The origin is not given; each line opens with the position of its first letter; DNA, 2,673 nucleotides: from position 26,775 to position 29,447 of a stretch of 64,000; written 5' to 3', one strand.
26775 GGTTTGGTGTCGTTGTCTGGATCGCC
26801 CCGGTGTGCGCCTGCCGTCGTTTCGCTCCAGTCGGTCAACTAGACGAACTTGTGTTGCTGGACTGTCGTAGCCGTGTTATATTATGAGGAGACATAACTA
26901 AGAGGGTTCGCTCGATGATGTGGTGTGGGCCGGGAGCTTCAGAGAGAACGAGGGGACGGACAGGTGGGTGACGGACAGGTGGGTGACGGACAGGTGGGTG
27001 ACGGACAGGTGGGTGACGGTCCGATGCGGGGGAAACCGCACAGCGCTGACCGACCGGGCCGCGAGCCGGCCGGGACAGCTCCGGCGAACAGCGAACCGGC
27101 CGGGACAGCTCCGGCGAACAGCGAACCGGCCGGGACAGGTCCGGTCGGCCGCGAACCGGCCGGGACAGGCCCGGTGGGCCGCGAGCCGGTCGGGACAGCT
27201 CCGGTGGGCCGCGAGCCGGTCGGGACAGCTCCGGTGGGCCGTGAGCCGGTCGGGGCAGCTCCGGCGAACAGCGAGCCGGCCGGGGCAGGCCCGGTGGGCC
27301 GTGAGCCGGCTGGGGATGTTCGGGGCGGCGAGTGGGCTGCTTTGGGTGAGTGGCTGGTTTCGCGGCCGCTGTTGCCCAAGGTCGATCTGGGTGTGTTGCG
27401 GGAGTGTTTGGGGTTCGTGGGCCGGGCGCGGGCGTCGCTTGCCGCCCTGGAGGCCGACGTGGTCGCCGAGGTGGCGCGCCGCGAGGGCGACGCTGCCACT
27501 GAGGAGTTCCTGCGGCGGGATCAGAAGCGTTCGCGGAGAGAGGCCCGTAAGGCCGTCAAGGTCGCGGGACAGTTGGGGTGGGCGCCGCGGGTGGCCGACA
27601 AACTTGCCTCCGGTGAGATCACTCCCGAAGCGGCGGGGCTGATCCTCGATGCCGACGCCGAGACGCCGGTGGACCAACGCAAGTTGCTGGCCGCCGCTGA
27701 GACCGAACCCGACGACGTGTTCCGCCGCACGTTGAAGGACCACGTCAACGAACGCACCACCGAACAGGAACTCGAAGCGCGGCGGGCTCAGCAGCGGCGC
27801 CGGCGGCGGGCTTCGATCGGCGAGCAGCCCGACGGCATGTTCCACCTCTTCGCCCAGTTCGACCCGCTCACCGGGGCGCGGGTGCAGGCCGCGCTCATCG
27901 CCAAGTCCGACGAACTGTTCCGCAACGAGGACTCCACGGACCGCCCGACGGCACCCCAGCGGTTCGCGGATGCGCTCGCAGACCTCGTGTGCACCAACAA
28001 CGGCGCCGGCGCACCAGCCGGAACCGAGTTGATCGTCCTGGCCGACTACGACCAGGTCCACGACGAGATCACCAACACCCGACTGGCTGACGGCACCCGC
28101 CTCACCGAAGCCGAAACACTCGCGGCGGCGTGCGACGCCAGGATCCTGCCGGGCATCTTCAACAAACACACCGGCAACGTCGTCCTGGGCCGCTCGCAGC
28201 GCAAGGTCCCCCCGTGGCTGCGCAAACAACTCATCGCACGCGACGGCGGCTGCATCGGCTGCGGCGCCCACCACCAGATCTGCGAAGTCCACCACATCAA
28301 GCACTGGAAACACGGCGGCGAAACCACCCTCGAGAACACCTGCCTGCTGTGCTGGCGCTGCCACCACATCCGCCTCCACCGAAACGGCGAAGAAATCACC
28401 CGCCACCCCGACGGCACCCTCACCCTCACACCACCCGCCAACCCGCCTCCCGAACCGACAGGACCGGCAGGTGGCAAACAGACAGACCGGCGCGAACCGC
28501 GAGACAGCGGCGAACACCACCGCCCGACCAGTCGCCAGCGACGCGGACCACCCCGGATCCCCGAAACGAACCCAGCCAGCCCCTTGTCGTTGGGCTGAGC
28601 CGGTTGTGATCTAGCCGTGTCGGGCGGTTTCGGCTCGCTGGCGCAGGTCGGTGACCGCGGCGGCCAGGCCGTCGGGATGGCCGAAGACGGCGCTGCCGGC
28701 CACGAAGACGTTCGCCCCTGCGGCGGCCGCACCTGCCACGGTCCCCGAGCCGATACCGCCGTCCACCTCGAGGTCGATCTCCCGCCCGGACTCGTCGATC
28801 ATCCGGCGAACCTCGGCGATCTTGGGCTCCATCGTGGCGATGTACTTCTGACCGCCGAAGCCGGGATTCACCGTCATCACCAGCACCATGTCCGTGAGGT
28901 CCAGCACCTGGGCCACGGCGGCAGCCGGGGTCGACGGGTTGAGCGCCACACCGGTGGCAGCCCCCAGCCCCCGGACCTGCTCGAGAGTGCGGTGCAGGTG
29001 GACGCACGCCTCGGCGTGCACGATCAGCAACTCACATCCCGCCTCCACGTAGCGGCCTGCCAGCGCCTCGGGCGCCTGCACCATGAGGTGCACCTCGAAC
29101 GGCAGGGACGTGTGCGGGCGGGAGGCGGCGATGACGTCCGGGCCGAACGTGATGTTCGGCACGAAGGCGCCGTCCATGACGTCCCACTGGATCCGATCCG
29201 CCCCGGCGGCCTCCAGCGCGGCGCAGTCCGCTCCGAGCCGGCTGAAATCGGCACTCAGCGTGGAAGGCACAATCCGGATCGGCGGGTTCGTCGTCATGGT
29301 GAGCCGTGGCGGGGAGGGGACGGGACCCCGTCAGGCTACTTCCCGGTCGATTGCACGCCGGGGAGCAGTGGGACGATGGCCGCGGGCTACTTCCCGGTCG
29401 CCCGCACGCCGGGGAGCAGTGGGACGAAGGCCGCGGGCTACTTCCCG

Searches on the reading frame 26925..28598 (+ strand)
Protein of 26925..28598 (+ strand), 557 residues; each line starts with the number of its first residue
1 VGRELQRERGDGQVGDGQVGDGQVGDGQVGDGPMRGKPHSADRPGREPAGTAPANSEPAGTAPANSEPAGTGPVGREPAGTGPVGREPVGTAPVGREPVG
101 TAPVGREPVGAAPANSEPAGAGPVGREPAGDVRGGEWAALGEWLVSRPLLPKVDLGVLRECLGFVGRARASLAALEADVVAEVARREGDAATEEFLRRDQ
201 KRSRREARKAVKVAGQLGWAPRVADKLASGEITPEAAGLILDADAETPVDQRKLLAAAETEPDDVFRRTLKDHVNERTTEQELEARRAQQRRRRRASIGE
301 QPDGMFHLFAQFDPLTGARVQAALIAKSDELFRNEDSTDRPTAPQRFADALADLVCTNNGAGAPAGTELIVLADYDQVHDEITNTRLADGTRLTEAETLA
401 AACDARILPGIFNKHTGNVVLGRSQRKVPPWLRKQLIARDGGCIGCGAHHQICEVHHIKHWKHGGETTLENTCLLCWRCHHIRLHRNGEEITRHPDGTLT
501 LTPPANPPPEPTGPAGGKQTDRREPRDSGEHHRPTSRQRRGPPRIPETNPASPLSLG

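Call 7: search_protein_families(library=pfam, proteins=[window:26925-28598:+])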
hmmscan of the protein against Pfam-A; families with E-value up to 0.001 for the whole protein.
window:26925-28598:+ (557 aa): 2 families
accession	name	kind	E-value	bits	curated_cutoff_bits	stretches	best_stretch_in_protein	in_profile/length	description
PF01844.29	HNH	-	8.2e-07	29.5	21.4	1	443-481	1-42/47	HNH endonuclease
PF02095.21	Extensin_1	-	1.3e-05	25.6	105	1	48-128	20-100/171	Extensin-like protein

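Call 63: search_protein_families(library=ncbifam, proteins=[window:26925-28598:+], max_evalue=0.01)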
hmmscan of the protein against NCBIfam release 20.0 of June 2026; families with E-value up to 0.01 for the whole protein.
window:26925-28598:+ (557 aa): 2 families
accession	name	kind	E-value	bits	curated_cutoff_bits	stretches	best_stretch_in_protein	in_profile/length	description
NF040563.1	guided_IscB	equivalog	3.8e-08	32.8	175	1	431-494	182-246/314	RNA-guided endonuclease IscB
NF038196.1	ferrodoxin_EFR1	subfamily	0.0048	17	75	1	439-481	182-222/242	EFR1 family ferrodoxin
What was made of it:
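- Tried and rejected: It scores 33 bits against a cut-off of 175, and only the HNH motif matches (call 63).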

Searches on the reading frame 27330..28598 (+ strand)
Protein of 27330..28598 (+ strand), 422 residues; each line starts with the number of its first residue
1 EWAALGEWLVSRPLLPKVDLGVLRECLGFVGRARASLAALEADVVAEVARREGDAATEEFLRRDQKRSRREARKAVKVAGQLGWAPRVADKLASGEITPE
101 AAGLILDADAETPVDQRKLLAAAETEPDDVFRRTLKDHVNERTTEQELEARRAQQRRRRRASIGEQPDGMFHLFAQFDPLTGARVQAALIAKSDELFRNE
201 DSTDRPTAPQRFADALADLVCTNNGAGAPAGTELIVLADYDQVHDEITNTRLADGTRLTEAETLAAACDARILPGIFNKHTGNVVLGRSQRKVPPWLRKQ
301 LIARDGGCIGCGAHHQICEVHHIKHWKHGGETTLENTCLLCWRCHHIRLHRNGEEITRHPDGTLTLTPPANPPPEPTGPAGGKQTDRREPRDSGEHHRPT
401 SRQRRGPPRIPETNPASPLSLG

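Call 64: search_protein_families(library=pfam, proteins=[window:27330-28598:+], max_evalue=0.01)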
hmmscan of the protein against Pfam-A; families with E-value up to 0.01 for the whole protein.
window:27330-28598:+ (422 aa): 1 family
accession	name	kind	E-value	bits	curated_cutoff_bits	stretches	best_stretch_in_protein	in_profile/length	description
PF01844.29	HNH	-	5.2e-07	30.2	21.4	1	308-346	1-42/47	HNH endonuclease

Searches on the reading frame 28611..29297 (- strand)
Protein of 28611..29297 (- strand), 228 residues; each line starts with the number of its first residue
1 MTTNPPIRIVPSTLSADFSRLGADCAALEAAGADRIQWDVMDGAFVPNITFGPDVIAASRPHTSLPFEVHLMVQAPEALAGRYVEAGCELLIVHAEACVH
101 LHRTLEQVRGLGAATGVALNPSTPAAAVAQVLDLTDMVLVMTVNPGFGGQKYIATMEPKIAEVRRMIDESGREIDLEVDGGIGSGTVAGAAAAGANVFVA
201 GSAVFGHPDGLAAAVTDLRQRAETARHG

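Call 7: search_protein_families(library=pfam, proteins=[window:28611-29297:-])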
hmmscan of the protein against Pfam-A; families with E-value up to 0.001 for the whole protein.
window:28611-29297:- (228 aa): 1 family
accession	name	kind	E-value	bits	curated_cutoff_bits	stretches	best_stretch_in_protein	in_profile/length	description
PF00834.25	Ribul_P_3_epim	-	5.7e-70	235.2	21.1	1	9-205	2-198/198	Ribulose-phosphate 3 epimerase family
